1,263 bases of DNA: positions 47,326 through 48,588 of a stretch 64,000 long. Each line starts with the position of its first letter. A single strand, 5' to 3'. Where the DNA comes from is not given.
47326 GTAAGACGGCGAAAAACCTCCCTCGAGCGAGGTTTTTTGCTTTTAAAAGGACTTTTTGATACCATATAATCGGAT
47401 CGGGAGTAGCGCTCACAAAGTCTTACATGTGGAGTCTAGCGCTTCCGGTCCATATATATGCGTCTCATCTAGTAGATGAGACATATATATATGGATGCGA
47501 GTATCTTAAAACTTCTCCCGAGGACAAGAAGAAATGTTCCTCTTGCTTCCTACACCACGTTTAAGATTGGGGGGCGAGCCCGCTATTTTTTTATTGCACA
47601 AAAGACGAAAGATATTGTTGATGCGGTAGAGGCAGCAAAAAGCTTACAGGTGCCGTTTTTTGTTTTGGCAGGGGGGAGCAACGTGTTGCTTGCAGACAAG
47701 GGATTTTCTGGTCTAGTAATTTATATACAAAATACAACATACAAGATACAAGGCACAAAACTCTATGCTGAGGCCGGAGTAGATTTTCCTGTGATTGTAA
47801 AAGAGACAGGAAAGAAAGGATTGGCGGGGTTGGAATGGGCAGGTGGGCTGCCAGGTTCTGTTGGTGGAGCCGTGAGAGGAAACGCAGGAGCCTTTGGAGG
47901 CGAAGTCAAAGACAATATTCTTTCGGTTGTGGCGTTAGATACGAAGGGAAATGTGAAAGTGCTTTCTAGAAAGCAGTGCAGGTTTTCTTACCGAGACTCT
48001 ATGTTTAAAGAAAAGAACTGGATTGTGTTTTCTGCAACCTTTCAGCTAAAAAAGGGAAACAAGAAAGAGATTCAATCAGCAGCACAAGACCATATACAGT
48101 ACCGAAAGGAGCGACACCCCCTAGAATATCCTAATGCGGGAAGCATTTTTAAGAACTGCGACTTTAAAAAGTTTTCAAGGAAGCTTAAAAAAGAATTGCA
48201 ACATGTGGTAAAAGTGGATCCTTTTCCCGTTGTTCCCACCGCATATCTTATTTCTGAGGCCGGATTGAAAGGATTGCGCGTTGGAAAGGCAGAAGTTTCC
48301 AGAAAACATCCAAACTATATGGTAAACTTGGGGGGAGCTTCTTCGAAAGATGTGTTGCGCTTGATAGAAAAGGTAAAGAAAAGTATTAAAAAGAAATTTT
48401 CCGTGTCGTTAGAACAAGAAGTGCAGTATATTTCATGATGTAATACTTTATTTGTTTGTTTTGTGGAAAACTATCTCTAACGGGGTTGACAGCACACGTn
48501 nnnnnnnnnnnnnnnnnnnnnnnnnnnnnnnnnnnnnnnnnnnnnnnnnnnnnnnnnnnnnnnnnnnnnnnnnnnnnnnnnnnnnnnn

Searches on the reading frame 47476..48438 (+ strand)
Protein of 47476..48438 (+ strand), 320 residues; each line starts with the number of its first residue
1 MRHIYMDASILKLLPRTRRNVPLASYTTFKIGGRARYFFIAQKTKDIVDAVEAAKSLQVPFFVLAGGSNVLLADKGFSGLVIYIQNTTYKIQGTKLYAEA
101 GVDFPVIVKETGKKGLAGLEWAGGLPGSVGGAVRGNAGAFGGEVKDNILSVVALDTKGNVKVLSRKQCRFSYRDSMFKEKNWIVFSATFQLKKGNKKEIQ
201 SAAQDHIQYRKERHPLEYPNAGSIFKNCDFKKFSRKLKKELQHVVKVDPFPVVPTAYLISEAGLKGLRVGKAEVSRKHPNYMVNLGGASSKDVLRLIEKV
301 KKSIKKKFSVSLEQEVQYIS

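Call 48: search_protein_families(library=pfam, proteins=[window:47476-48438:+], max_evalue=0.001)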
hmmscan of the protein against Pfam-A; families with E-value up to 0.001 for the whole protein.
window:47476-48438:+ (320 aa): 2 families
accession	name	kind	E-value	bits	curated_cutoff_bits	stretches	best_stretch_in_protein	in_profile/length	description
PF02873.21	MurB_C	-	4.3e-30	104.3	27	1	198-319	1-99/99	UDP-N-acetylenolpyruvoylglucosamine reductase, C-terminal domain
PF01565.28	FAD_binding_4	-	6.9e-18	65.1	26.4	1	37-163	3-138/139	FAD binding domain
